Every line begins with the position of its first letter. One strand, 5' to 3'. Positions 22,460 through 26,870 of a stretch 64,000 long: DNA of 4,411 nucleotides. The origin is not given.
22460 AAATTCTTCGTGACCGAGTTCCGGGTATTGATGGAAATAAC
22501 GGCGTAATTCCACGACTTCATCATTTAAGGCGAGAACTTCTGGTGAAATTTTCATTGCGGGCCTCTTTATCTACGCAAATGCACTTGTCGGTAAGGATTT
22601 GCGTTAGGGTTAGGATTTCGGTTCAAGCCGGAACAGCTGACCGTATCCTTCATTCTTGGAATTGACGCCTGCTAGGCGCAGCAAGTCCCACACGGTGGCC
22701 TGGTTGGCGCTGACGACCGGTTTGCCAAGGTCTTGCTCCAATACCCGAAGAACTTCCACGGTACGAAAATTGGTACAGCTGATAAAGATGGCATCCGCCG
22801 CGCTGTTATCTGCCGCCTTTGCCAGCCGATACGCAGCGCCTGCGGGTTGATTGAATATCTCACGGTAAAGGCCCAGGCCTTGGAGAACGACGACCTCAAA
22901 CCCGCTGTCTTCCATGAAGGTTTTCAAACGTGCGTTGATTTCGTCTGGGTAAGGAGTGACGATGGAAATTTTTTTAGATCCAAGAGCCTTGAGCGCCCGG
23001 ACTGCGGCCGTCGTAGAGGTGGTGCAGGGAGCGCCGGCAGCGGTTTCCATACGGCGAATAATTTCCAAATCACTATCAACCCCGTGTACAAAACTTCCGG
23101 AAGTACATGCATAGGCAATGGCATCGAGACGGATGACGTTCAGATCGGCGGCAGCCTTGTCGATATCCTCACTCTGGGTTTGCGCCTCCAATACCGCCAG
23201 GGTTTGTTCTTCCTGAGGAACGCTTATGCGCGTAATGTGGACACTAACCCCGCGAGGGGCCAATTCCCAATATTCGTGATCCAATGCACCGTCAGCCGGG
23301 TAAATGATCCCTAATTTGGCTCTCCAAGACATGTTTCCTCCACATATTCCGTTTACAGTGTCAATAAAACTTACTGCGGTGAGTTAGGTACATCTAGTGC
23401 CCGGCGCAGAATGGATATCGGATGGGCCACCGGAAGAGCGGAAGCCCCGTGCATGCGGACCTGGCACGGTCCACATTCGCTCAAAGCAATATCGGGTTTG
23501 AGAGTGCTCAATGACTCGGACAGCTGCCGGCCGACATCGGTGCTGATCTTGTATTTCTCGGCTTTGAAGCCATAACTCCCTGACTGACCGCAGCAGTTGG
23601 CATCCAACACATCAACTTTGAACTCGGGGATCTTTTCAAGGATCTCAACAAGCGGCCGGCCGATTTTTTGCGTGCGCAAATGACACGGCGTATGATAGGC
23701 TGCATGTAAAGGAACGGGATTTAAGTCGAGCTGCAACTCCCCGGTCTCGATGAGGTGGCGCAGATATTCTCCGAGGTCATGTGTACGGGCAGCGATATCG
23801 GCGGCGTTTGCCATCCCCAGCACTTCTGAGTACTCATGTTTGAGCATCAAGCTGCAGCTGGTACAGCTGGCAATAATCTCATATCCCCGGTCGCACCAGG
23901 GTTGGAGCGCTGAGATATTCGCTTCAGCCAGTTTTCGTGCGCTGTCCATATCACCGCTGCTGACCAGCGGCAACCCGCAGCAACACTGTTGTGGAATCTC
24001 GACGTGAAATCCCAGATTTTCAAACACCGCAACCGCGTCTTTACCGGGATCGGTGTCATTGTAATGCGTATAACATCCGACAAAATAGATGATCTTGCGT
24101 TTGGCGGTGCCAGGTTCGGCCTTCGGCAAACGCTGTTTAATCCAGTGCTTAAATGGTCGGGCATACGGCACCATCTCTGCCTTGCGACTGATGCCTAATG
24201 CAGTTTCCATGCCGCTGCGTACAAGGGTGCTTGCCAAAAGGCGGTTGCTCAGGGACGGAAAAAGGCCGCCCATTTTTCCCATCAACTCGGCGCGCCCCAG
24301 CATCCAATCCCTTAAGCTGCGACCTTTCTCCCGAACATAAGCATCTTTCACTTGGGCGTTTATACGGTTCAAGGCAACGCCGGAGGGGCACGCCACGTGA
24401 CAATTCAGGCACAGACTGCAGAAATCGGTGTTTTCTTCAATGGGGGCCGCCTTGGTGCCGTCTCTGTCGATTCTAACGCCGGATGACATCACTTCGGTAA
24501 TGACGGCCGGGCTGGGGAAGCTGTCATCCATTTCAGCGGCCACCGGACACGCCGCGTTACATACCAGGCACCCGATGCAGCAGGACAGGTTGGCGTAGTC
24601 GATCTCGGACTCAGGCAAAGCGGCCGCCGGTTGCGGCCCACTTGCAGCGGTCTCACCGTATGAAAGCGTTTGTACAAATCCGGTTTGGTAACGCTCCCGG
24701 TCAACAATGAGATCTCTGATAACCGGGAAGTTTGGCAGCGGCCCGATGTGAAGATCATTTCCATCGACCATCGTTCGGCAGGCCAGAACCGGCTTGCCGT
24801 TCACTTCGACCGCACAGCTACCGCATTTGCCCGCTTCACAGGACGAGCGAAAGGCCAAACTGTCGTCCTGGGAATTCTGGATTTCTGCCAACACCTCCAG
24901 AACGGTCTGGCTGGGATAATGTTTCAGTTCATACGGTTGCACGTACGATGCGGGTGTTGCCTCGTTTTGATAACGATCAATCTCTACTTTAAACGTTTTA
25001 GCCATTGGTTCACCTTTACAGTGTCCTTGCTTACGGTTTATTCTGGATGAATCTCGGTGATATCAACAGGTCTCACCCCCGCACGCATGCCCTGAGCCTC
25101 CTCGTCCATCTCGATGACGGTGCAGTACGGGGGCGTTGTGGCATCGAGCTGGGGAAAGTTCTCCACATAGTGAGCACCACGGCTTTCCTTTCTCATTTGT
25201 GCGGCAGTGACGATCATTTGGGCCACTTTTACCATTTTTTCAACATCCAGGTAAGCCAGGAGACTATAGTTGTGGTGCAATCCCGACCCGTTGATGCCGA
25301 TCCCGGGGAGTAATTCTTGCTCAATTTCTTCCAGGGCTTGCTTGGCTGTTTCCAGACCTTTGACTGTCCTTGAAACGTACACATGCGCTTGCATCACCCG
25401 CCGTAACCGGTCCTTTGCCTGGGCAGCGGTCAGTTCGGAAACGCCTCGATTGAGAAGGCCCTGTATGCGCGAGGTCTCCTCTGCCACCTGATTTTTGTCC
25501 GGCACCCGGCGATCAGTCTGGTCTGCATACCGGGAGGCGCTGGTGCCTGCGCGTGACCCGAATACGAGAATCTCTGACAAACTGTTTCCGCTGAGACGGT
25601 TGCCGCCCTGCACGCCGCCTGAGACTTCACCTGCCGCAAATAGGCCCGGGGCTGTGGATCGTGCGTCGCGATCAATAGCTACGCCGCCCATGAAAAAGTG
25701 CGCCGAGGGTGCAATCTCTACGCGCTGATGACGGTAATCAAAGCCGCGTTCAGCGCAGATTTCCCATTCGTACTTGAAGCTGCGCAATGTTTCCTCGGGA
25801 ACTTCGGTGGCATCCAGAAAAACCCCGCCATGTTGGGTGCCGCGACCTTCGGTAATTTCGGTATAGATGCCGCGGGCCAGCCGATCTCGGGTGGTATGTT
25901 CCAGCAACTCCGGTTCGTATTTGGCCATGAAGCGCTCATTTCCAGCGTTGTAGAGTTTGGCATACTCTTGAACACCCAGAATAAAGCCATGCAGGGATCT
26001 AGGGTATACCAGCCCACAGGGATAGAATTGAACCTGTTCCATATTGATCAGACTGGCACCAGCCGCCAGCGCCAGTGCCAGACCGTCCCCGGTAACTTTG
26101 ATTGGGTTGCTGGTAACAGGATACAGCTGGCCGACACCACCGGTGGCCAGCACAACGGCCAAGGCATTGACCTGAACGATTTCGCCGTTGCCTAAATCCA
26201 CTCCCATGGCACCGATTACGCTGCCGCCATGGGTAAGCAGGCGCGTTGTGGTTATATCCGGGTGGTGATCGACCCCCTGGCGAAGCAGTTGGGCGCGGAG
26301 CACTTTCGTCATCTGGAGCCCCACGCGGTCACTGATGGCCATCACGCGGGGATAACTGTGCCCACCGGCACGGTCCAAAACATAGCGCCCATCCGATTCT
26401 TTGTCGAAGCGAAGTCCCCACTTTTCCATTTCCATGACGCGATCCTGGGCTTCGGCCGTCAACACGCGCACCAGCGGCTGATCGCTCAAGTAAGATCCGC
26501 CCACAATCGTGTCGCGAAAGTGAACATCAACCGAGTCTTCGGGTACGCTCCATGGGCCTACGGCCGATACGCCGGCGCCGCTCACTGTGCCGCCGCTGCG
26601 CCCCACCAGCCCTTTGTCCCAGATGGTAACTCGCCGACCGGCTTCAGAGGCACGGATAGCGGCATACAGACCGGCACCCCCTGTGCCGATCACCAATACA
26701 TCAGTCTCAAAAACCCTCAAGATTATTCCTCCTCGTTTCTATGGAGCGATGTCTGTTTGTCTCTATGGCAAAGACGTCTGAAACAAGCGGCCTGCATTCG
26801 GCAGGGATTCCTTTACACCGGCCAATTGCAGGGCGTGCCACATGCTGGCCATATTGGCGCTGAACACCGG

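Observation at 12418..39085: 25-kb single-strand supercluster: candidate anaerobic ectoine/hydroxyectoine-type osmolyte catabolism fused to methylamine demethylation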

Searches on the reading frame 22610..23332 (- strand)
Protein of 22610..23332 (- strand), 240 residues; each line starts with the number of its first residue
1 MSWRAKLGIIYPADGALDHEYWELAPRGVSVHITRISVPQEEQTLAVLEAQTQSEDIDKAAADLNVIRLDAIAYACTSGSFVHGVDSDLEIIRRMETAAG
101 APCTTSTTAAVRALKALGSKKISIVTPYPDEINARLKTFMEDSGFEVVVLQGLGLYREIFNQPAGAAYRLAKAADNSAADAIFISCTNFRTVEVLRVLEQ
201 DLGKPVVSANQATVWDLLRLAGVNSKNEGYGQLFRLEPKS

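Call 8: search_protein_families(library=ncbifam, proteins=[window:22610-23332:-], max_evalue=0.00001)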
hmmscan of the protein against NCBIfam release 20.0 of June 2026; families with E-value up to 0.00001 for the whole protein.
window:22610-23332:- (240 aa): 2 families
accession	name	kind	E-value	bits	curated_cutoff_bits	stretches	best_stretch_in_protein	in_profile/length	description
TIGR02990.1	ectoine_eutA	equivalog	7.8e-43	146.7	318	1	25-236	30-239/239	ectoine utilization protein EutA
NF052327.1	arylmal_decarb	equivalog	1.3e-36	126.4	225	1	55-234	47-230/231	arylmalonate decarboxylase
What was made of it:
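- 22610..23332 (-): Amdase/Asp-Glu-racemase-family protein 2 ('EutA-like'). Amdase 126 vs cut-off 225 (call 8).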

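Call 11: search_protein_families(library=pfam, proteins=[window:22610-23332:-], max_evalue=0.001)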
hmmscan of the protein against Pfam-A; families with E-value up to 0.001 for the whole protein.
window:22610-23332:- (240 aa): 2 families
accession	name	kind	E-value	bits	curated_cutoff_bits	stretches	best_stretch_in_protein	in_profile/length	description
PF17645.6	Amdase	-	1.1e-37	130.4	25.9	1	55-234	45-228/228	Arylmalonate decarboxylase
PF01177.27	Asp_Glu_race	-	2.4e-10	41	31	1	69-216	60-210/211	Asp/Glu/Hydantoin racemase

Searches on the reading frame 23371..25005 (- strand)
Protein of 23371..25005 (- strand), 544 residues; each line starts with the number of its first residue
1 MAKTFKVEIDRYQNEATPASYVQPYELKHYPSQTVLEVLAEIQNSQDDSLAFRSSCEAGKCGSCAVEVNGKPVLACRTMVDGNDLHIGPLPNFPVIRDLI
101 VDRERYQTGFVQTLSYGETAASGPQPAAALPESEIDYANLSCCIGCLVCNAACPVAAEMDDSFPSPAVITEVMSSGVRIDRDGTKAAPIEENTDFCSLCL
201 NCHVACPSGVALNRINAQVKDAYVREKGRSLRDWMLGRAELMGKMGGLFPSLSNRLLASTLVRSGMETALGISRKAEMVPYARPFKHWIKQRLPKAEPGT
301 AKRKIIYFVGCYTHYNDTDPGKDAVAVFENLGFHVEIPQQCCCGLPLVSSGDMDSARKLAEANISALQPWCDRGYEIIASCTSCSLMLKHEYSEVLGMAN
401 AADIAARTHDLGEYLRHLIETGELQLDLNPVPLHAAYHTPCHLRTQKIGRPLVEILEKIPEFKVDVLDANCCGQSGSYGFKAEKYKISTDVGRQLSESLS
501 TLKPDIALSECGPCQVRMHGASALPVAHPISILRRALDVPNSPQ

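Call 8: search_protein_families(library=ncbifam, proteins=[window:23371-25005:-], max_evalue=0.00001)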
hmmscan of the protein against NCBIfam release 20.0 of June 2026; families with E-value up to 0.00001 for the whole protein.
window:23371-25005:- (544 aa): 17 families
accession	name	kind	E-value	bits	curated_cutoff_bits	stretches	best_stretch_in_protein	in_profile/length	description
NF008369.0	PRK11168.1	equivalog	1.9e-112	376.1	278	1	138-538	8-400/401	anaerobic glycerol-3-phosphate dehydrogenase subunit C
TIGR03379.1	glycerol3P_GlpC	equivalog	4.8e-80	269.2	279.9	1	141-537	5-396/397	anaerobic glycerol-3-phosphate dehydrogenase subunit GlpC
NF004898.0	PRK06259.1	equivalog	6.4e-72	242.7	385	1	3-519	2-464/488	fumarate reductase (CoM/CoB) subunit TfrB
TIGR00384.1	dhsB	subfamily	6.3e-44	150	88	1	9-213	1-215/222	succinate dehydrogenase and fumarate reductase iron-sulfur protein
NF004616.0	PRK05950.1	subfamily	1.3e-40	139.1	228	1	3-226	4-236/238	succinate dehydrogenase iron-sulfur subunit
NF009226.0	PRK12576.1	equivalog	3.8e-36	125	344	1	4-210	9-224/317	succinate dehydrogenase/fumarate reductase iron-sulfur subunit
NF045670.1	quin_L_LdhH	equivalog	8.3e-36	123.5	800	1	137-521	300-688/706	L-lactate dehydrogenase (quinone) large subunit LdhH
NF008434.0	PRK11274.1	equivalog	1e-28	100.4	333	1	139-537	21-407/409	glycolate oxidase subunit GlcF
NF009227.0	PRK12577.1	equivalog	7.3e-28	97.2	349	1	7-228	5-243/330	succinate dehydrogenase/fumarate reductase iron-sulfur subunit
NF009051.0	PRK12385.1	equivalog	2e-27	96.2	333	1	2-209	4-218/244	succinate dehydrogenase/fumarate reductase iron-sulfur subunit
NF009225.0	PRK12575.1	subfamily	2.3e-25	89.4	443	1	2-225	2-232/235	succinate dehydrogenase/fumarate reductase iron-sulfur subunit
NF010071.0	PRK13552.1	equivalog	1.4e-24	86.7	264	1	2-215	2-227/241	fumarate reductase iron-sulfur subunit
NF006391.0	PRK08640.1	equivalog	9.6e-24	83.6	244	1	3-220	5-236/254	succinate dehydrogenase iron-sulfur subunit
NF009052.0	PRK12386.1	equivalog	4.6e-23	81.6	256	1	22-212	19-219/255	succinate dehydrogenase/fumarate reductase iron-sulfur subunit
NF049975.1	2HglutDHaseYdiJ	equivalog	3.8e-21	74.6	1350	1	189-535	665-1016/1018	D-2-hydroxyglutarate dehydrogenase YdiJ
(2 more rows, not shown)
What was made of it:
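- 23371..25005 (-): Iron-sulfur subunit: SdhB-like 2Fe-2S/4Fe-4S N-terminus plus GlpC/HdrD-like CCG C-terminus. TfrB 243<385 (call 8).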

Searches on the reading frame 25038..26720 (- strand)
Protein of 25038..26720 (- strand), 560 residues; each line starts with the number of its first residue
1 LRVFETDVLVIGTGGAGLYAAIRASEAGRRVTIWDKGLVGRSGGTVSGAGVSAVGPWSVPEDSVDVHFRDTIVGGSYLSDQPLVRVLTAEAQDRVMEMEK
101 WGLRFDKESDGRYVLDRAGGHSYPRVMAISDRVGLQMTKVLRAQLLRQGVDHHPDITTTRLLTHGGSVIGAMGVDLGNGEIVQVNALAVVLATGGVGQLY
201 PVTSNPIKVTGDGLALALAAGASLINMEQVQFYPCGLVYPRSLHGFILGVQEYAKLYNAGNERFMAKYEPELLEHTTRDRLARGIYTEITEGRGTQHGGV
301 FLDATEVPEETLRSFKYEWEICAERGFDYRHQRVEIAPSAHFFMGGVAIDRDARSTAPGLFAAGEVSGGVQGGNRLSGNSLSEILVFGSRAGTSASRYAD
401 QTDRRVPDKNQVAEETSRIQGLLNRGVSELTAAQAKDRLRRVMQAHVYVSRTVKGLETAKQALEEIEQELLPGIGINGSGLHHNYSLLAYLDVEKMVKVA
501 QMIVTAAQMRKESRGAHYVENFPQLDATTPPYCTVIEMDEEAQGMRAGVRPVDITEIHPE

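Call 5: search_protein_families(library=ncbifam, proteins=[window:25038-26720:-], max_evalue=0.00001)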
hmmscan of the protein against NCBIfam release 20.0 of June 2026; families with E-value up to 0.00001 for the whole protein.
window:25038-26720:- (560 aa): 37 families (the best 25 are shown)
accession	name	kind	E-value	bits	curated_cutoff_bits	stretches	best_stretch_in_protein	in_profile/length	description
NF004900.0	PRK06263.1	equivalog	8.9e-142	473.4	718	1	3-528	5-527/546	fumarate reductase (CoM/CoB) subunit TfrA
NF005866.0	PRK07803.1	equivalog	5.9e-121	404.6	819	2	5-274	8-293/631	fumarate reductase/succinate dehydrogenase flavoprotein subunit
TIGR01812.1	sdhA_frdA_Gneg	subfamily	4.9e-115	385.2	567.3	1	7-559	1-563/568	succinate dehydrogenase or fumarate reductase, flavoprotein subunit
NF004724.0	PRK06069.1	subfamily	7.1e-104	348.1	826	1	1-560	1-573/577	succinate dehydrogenase/fumarate reductase flavoprotein subunit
TIGR00551.1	nadB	equivalog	1.4e-96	324.1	452.75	1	5-523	2-489/489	L-aspartate oxidase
TIGR01816.1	sdhA_forward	equivalog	5.6e-91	305.5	727.35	1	6-553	3-568/584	succinate dehydrogenase flavoprotein subunit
NF005867.0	PRK07804.1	equivalog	3.9e-90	302.6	639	1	5-541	18-534/548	L-aspartate oxidase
NF005701.0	PRK07512.1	equivalog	5.5e-90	302.2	528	1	4-531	8-492/516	L-aspartate oxidase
NF005037.0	PRK06452.1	equivalog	3.4e-84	283.4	862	1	3-560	3-562/566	succinate dehydrogenase flavoprotein subunit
NF004613.0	PRK05945.1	equivalog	3.5e-84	283.4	824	1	4-559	2-570/575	succinate dehydrogenase/fumarate reductase flavoprotein subunit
TIGR01176.1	fum_red_Fp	equivalog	4.3e-84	283.2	932.7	1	4-559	2-574/580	fumarate reductase (quinol) flavoprotein subunit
NF006686.0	PRK09231.1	equivalog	3.5e-82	276.8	854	1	1-559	1-576/598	fumarate reductase (quinol) flavoprotein subunit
NF005636.0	PRK07395.1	subfamily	1.1e-80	271.5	723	1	5-528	12-540/560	L-aspartate oxidase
NF006567.0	PRK09077.1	equivalog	1.3e-76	257.9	629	1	4-529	7-525/537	L-aspartate oxidase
NF005978.0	PRK08071.1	equivalog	1.2e-75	254.9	621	1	5-525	3-493/514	L-aspartate oxidase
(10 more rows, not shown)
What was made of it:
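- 25038..26720 (-): Frd/Sdh/NadB-family flavoprotein (TfrA-like). NadB 324<453 (call 5).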

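Call 71: find_homologous_proteins(query=window:25038-26720:-, max_evalue=1e-30)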
Query window:25038-26720:- (560 aa): 5239 proteins with E <= 1e-30 among 8000 candidates; the best 120 are listed.
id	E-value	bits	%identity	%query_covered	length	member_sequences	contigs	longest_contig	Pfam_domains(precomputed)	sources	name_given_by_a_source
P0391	0.0e+0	1250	100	100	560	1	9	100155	PF01266.31,PF00890.31,PF07992.21,PF03486.21,PF02910.26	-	-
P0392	0.0e+0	1072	86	100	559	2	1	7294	PF01266.31,PF00890.31,PF07992.21,PF03486.21,PF02910.26,PF12831.14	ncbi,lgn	ncbi:MAG: FAD-binding protein [Desulfobacterales bacterium]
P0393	0.0e+0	1061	84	100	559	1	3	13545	PF01266.31,PF00890.31,PF07992.21,PF03486.21,PF02910.26,PF12831.14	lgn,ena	-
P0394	0.0e+0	1048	84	100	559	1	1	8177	PF01266.31,PF00890.31,PF07992.21,PF03486.21,PF02910.26,PF12831.14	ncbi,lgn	-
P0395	0.0e+0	1041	84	100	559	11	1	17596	PF01266.31,PF00890.31,PF07992.21,PF03486.21,PF02910.26,PF12831.14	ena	-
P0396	0.0e+0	1030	82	99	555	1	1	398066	PF00890.31,PF07992.21,PF03486.21,PF02910.26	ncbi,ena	-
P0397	0.0e+0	1012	81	100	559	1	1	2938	PF01266.31,PF00890.31,PF07992.21,PF03486.21,PF02910.26,PF12831.14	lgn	-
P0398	0.0e+0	1011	80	100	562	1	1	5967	PF01266.31,PF00890.31,PF07992.21,PF03486.21,PF02910.26,PF12831.14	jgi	jgi:fumarate reductase (CoM/CoB) subunit A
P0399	5.2e-297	1004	81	100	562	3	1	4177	PF01266.31,PF00890.31,PF07992.21,PF03486.21,PF02910.26,PF12831.14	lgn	-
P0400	3.4e-293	992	79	100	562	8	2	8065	PF01266.31,PF00890.31,PF07992.21,PF03486.21,PF02910.26,PF12831.14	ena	-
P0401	4.5e-282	955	76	100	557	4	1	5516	PF01266.31,PF00890.31,PF07992.21,PF03486.21,PF02910.26,PF12831.14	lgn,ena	-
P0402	8.6e-281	951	75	100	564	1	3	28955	PF01266.31,PF00890.31,PF07992.21,PF03486.21,PF02910.26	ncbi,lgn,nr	ncbi:MAG: FAD-binding protein [Desulfotignum sp.]|nr:FAD-binding protein [Desulfotignum sp.] MCF8112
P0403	4.2e-278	942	76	100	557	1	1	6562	PF01266.31,PF00890.31,PF07992.21,PF03486.21,PF02910.26,PF12831.14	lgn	-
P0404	1.8e-271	920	73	100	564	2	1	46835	PF01266.31,PF00890.31,PF03486.21,PF02910.26,PF12831.14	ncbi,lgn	-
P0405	6.4e-253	859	71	99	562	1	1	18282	PF01266.31,PF00890.31,PF07992.21,PF03486.21,PF02910.26,PF12831.14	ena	-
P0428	1.2e-211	722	60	100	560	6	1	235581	PF01266.31,PF00890.31,PF07992.21,PF03486.21,PF02910.26,PF12831.14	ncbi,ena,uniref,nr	ncbi:FAD-dependent oxidoreductase [uncultured Desulfuromusa sp.]|uniref:FAD-dependent oxidoreductase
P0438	9.3e-203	693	59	100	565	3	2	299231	PF00890.31,PF07992.21,PF02910.26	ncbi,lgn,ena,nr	ncbi:MAG TPA: FAD-binding protein [Anaerolineae bacterium]|nr:FAD-binding protein [Anaerolineae bact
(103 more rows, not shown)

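Call 72: find_encoding_contigs(protein=P0404, flank=9000, max_places=1)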
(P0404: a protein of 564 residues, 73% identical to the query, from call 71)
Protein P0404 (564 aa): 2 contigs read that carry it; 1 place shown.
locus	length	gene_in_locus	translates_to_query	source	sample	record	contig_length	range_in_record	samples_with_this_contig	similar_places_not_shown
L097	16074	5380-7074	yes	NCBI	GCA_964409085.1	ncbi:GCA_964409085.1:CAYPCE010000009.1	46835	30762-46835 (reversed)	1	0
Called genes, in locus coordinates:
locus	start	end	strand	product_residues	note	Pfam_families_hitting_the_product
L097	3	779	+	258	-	?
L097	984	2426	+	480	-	PF06253:MTTB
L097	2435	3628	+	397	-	PF01321:Creatinase_N, PF00557:Peptidase_M24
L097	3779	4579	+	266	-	PF25213:HVO_A0261_N (weak), PF01022:HTH_5 (weak), PF01047:MarR (weak), PF08279:HTH_11 (weak), PF09339:HTH_IclR, PF13412:HTH_24, PF01614:IclR_C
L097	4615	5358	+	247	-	PF17645:Amdase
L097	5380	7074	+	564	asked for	PF00890:FAD_binding_2, PF01266:DAO (weak), PF03486:HI0933_like (faint), PF12831:FAD_oxidored (weak), PF02910:Succ_DH_flav_C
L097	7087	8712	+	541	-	PF13085:Fer2_3, PF13237:Fer4_10 (weak), PF13183:Fer4_8, PF13534:Fer4_17 (weak), PF02754:CCG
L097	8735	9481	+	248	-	PF17645:Amdase, PF01177:Asp_Glu_race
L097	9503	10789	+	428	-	PF01321:Creatinase_N, PF00557:Peptidase_M24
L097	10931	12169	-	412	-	PF00270:DEAD, PF04851:ResIII, PF00271:Helicase_C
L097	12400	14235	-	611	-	PF13424:TPR_12 (weak)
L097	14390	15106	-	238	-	PF03167:UDG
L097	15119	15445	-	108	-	-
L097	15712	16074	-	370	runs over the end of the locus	PF02606:LpxK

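Call 73: find_encoding_contigs(protein=P0428, flank=9000, max_places=1)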
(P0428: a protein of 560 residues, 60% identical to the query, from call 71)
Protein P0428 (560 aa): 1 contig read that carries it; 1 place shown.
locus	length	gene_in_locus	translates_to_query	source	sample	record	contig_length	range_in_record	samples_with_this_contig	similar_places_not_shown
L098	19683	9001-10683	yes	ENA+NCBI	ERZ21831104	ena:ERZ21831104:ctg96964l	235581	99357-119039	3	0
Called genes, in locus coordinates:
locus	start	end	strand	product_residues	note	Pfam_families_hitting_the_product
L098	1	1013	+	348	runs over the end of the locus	PF03480:DctP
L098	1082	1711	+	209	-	PF04290:DctQ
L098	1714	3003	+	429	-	PF06808:DctM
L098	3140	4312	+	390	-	PF01321:Creatinase_N, PF00557:Peptidase_M24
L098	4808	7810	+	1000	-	PF05088:Bac_GDH_CD, PF00208:ELFV_dehydrog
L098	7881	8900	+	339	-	PF05544:Pro_racemase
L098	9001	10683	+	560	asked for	PF00890:FAD_binding_2, PF01266:DAO, PF03486:HI0933_like (weak), PF07992:Pyr_redox_2 (weak), PF12831:FAD_oxidored, PF02910:Succ_DH_flav_C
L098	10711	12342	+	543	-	PF13085:Fer2_3, PF13237:Fer4_10 (faint), PF00037:Fer4 (faint), PF13183:Fer4_8 (weak), PF13534:Fer4_17 (weak), PF02754:CCG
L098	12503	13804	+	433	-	PF00696:AA_kinase, PF22468:ACT_9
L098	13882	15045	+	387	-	PF01546:Peptidase_M20, PF07687:M20_dimer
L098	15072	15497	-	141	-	PF01989:AcnX_swivel_put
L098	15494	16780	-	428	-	PF04412:AcnX, PF28403:AcnX_2nd, PF28406:AcnX_3rd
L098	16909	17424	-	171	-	PF10688:Imp-YgjV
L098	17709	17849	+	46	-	-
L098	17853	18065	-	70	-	-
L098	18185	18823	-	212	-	PF01553:Acyltransferase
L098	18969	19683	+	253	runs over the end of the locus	PF05099:TerB, PF00226:DnaJ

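Call 74: find_encoding_contigs(protein=P0438, flank=9000, max_places=1)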
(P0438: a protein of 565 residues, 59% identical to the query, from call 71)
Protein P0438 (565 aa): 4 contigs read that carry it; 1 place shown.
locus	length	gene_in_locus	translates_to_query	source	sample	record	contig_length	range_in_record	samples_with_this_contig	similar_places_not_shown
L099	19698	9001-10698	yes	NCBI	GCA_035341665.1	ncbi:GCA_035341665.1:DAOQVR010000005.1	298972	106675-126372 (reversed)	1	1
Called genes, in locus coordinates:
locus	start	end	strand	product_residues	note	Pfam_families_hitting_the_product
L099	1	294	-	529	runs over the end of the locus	PF06253:MTTB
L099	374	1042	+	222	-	PF00392:GntR, PF13545:HTH_Crp_2 (faint), PF07729:FCD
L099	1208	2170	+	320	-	PF00497:SBP_bac_3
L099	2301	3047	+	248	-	PF00528:BPD_transp_1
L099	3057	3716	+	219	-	PF00528:BPD_transp_1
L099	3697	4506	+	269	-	PF05621:TniB (faint), PF02463:SMC_N, PF00005:ABC_tran, PF13304:AAA_21 (faint)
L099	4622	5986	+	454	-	PF00202:Aminotran_3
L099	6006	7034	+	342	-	PF01118:Semialdhyde_dh, PF02774:Semialdhyde_dhC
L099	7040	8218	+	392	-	PF00696:AA_kinase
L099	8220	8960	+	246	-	PF17645:Amdase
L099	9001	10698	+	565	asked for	PF00890:FAD_binding_2, PF07992:Pyr_redox_2 (faint), PF02910:Succ_DH_flav_C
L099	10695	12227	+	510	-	PF13085:Fer2_3, PF13237:Fer4_10 (faint), PF13534:Fer4_17, PF12838:Fer4_7 (weak), PF13183:Fer4_8, PF13187:Fer4_9, PF02754:CCG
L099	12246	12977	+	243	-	PF17645:Amdase, PF01177:Asp_Glu_race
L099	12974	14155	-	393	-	PF01546:Peptidase_M20, PF07687:M20_dimer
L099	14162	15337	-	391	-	PF01321:Creatinase_N, PF00557:Peptidase_M24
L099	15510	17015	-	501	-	PF02074:Peptidase_M32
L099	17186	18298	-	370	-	PF02746:MR_MLE_N, PF13378:MR_MLE_C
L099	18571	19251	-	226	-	PF10925:DUF2680 (faint)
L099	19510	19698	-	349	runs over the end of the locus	PF00106:adh_short (weak), PF01073:3Beta_HSD, PF01370:Epimerase, PF04321:RmlD_sub_bind, PF05368:NmrA, PF13460:NAD_binding_10, PF16363:GDP_Man_Dehyd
